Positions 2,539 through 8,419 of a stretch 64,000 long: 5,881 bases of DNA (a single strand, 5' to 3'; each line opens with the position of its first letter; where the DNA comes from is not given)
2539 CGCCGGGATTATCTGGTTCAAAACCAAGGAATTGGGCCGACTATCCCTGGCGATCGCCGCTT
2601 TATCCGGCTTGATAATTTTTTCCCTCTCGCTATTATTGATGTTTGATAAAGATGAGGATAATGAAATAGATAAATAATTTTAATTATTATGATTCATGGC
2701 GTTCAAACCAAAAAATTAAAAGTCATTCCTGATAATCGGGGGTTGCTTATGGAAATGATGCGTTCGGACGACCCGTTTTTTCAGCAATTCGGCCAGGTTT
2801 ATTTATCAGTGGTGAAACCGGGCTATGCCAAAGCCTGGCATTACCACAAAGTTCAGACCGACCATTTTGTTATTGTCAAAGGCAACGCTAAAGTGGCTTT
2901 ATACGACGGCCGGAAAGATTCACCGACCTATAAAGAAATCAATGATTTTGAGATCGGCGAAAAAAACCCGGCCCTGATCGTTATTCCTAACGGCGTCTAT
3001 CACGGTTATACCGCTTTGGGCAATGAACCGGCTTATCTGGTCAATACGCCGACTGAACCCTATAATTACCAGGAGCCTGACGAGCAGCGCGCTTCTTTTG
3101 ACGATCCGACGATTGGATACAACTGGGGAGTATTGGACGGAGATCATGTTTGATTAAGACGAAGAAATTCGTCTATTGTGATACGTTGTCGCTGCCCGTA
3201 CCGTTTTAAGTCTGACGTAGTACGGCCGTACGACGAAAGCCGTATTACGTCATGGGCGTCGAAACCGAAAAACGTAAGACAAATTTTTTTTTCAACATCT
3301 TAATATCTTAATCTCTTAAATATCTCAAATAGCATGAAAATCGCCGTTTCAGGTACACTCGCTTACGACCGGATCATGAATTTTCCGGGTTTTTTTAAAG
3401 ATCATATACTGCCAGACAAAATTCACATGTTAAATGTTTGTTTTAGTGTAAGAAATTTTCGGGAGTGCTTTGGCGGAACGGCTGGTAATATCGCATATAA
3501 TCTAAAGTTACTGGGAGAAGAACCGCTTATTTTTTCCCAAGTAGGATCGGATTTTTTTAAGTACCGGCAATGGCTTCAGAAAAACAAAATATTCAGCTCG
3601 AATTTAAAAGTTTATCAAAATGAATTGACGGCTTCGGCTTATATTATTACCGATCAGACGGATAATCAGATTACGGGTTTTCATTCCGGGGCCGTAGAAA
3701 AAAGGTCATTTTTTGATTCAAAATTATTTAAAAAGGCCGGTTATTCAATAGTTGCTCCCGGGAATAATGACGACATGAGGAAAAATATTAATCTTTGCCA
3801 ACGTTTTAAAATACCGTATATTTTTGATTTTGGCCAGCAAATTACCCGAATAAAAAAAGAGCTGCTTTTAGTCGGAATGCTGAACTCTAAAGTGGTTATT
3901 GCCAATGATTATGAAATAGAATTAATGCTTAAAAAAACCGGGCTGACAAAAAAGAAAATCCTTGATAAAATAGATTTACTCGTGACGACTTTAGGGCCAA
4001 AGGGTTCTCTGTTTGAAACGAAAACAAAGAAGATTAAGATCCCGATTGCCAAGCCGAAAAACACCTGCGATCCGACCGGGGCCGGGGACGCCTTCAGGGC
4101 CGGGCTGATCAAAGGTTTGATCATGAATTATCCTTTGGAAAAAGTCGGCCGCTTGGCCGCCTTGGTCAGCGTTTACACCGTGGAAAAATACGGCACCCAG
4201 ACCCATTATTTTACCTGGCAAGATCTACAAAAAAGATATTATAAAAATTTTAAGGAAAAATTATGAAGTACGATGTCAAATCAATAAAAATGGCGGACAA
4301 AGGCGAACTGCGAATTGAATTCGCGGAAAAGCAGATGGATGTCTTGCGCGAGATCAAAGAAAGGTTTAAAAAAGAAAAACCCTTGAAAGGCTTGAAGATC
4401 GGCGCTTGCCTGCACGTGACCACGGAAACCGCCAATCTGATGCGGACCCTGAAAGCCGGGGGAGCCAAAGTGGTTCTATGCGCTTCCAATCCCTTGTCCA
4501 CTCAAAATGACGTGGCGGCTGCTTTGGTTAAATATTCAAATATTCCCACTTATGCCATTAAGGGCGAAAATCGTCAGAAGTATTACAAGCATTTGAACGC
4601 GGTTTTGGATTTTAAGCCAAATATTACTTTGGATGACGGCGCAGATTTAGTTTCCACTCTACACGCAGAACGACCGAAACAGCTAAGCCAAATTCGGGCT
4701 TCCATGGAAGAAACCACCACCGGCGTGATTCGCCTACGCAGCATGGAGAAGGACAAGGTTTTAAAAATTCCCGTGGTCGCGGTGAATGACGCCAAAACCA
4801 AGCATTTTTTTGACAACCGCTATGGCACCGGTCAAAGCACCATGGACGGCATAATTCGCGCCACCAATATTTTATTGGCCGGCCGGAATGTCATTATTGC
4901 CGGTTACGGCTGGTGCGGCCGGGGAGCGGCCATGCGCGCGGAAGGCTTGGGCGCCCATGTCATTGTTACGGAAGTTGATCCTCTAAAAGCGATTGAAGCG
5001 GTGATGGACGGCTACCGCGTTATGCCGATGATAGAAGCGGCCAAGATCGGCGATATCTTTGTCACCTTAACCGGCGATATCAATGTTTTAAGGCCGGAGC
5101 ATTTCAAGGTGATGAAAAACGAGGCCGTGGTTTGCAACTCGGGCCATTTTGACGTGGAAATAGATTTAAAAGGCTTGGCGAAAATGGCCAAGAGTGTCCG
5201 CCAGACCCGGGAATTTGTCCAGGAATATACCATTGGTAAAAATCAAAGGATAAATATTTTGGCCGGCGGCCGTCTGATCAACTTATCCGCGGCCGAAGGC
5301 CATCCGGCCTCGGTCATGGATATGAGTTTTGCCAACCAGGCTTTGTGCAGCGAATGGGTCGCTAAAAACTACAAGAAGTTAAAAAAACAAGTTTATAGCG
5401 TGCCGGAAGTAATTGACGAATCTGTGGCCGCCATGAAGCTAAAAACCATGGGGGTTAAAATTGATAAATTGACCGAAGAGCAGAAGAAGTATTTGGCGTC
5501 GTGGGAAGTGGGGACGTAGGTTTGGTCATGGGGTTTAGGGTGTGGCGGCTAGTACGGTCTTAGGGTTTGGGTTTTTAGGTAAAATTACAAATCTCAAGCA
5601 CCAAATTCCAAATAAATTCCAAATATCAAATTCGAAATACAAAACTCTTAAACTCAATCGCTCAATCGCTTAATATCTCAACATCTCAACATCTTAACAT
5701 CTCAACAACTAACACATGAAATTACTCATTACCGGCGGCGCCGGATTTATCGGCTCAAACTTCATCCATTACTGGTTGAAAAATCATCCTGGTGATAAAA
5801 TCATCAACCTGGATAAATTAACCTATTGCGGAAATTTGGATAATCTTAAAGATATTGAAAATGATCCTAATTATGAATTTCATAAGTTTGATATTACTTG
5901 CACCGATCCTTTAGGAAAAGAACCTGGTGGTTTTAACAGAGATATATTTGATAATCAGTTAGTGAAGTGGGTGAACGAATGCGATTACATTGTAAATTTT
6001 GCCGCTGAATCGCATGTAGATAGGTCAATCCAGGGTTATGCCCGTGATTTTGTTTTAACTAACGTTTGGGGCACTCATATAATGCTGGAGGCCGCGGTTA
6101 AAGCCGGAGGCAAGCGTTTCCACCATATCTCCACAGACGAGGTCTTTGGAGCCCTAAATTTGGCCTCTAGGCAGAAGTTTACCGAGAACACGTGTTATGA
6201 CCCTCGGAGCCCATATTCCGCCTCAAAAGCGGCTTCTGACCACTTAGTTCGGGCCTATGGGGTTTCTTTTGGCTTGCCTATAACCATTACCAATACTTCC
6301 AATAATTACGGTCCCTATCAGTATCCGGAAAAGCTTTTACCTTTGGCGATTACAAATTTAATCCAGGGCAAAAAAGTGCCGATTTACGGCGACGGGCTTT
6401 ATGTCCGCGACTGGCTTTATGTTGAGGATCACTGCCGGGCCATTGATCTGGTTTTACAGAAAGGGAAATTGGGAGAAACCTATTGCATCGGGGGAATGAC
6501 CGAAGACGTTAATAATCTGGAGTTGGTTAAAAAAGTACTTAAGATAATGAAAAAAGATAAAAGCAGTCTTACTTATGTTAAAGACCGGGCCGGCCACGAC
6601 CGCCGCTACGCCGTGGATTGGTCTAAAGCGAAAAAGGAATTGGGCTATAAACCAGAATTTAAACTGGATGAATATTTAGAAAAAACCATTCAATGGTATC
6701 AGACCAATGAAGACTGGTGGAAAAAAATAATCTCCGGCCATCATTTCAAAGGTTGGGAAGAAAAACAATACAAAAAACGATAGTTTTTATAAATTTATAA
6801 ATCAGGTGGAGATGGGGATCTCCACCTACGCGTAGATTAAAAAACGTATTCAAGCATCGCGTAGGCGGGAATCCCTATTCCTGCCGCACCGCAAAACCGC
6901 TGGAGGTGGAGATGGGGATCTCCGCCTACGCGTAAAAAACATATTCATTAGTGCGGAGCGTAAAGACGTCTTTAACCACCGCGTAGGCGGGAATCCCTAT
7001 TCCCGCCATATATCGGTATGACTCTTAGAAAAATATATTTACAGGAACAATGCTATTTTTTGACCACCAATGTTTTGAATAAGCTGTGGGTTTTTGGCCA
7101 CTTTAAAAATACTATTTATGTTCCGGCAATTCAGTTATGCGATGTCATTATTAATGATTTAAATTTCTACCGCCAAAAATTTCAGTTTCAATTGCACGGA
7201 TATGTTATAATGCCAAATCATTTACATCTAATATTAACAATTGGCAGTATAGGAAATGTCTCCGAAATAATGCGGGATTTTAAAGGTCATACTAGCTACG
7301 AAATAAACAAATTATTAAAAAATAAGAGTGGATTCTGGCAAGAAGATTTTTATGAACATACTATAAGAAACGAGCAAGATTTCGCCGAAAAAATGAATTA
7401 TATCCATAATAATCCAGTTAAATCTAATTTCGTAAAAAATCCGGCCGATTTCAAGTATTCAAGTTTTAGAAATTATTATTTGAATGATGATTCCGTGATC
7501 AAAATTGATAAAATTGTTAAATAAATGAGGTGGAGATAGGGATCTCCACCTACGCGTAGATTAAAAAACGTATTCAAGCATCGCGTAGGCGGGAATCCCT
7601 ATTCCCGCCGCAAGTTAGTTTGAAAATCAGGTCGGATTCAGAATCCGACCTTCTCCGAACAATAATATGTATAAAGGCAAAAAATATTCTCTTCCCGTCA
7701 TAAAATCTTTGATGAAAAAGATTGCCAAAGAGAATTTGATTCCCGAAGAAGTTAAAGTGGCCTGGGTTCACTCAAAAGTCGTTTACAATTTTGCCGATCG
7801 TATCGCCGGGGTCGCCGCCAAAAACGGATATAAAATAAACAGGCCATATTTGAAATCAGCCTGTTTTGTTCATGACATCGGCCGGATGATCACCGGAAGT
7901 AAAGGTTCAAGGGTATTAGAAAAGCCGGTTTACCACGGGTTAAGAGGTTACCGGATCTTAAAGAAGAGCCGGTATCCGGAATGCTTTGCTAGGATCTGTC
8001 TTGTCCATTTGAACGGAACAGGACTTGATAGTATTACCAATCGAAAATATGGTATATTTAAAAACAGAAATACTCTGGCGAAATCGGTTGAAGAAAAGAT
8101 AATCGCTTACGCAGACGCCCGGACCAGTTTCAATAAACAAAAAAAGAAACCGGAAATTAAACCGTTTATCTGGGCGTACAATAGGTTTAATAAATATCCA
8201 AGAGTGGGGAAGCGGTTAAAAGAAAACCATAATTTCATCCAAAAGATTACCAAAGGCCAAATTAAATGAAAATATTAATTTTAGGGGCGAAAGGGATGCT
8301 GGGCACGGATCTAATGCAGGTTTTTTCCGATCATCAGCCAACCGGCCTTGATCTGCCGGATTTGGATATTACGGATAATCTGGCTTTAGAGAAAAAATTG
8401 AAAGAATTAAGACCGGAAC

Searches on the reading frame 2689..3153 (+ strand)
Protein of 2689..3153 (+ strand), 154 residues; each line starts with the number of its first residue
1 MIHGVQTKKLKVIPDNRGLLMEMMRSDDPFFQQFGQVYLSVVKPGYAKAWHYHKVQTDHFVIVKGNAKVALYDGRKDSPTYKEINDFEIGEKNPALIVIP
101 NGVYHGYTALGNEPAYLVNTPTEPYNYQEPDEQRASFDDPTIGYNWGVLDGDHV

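Call 38: search_protein_families(library=pfam, proteins=[window:2689-3153:+], max_evalue=0.0001)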
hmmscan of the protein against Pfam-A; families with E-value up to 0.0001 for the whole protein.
window:2689-3153:+ (154 aa): 4 families
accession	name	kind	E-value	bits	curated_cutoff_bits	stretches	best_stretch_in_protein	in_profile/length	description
PF00908.23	dTDP_sugar_isom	-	6e-17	62.3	27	1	2-146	4-152/168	dTDP-4-dehydrorhamnose 3,5-epimerase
PF14667.12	Polysacc_synt_C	-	4.1e-15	56.3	28.7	1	15-131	3-109/111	Polysaccharide biosynthesis C-terminal domain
PF07883.17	Cupin_2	-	1.6e-06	28.2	27.2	0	40-75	3-36/70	Cupin domain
PF05523.17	FdtA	-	2.6e-05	24.4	23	1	4-78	2-76/131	WxcM-like, C-terminal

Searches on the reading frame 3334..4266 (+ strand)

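Call 38: search_protein_families(library=pfam, proteins=[window:3334-4266:+], max_evalue=0.0001)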
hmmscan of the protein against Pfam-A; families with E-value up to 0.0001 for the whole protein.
window:3334-4266:+ (310 aa): 1 family
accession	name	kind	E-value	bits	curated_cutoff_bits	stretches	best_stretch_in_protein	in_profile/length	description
PF00294.29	PfkB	-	7.5e-36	124.4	25.8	1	38-290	27-297/302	pfkB family carbohydrate kinase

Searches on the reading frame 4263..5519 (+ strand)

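Call 38: search_protein_families(library=pfam, proteins=[window:4263-5519:+], max_evalue=0.0001)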
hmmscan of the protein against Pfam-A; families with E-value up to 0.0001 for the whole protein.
window:4263-5519:+ (418 aa): 3 families
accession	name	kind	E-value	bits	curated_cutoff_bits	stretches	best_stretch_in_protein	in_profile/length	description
PF05221.23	AdoHcyase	-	4.3e-63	213.7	25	2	2-135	1-138/299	S-adenosyl-L-homocysteine hydrolase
PF00670.27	AdoHcyase_NAD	-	2.7e-51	174.3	27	1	185-345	1-161/162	S-adenosyl-L-homocysteine hydrolase, NAD binding domain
PF02826.25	2-Hacid_dh_C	-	1.3e-05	25.1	25.1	1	204-295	33-128/178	D-isomer specific 2-hydroxyacid dehydrogenase, NAD binding domain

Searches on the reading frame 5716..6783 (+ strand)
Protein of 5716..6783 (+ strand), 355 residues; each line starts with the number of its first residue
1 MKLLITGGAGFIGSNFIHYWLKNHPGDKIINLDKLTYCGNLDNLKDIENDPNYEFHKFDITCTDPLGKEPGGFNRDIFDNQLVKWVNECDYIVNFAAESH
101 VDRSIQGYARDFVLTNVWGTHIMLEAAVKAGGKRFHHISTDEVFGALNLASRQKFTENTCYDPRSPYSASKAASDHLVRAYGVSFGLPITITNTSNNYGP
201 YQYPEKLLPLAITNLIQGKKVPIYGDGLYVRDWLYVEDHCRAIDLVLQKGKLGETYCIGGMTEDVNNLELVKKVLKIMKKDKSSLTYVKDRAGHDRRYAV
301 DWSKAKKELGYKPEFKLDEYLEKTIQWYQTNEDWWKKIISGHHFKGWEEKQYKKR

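Call 38: search_protein_families(library=pfam, proteins=[window:5716-6783:+], max_evalue=0.0001)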
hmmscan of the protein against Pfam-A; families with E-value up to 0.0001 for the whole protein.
window:5716-6783:+ (355 aa): 6 families
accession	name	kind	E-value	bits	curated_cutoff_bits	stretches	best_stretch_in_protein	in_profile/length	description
PF16363.11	GDP_Man_Dehyd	-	1.4e-73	248.7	27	1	4-324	1-332/332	GDP-mannose 4,6 dehydratase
PF01370.27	Epimerase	-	4.8e-55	187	20.9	1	4-259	2-240/240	NAD dependent epimerase/dehydratase family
PF07993.18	NAD_binding_4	-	7.6e-14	51.9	20.1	1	5-195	1-205/258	Male sterility protein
PF01073.25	3Beta_HSD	-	2.6e-11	43.5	22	1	4-242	1-224/280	3-beta hydroxysteroid dehydrogenase/isomerase family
PF02719.21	Polysacc_synt_2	-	5.5e-11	42.6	20.2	1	3-161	1-149/293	Polysaccharide biosynthesis protein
PF04321.23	RmlD_sub_bind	-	4e-09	36.4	27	1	1-182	1-140/287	RmlD substrate binding domain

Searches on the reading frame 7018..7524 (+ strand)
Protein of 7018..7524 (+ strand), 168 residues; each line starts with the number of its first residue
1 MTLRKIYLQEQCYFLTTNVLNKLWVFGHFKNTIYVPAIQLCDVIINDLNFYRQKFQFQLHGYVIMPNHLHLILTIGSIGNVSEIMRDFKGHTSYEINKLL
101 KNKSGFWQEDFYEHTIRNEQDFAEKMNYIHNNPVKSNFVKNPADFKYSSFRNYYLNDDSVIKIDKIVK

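Call 38: search_protein_families(library=pfam, proteins=[window:7018-7524:+], max_evalue=0.0001)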
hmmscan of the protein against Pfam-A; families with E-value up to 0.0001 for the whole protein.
window:7018-7524:+ (168 aa): 1 family
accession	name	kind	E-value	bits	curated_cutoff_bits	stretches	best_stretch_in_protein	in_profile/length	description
PF01797.21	Y1_Tnp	-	9.9e-12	45.5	23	1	51-132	35-121/121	Transposase IS200 like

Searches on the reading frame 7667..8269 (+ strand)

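Call 38: search_protein_families(library=pfam, proteins=[window:7667-8269:+], max_evalue=0.0001)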
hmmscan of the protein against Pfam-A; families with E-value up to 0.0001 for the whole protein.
window:7667-8269:+ (200 aa): 1 family
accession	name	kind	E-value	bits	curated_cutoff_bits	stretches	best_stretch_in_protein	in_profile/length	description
PF01966.28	HD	-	4e-07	30.7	22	1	35-151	4-112/116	HD domain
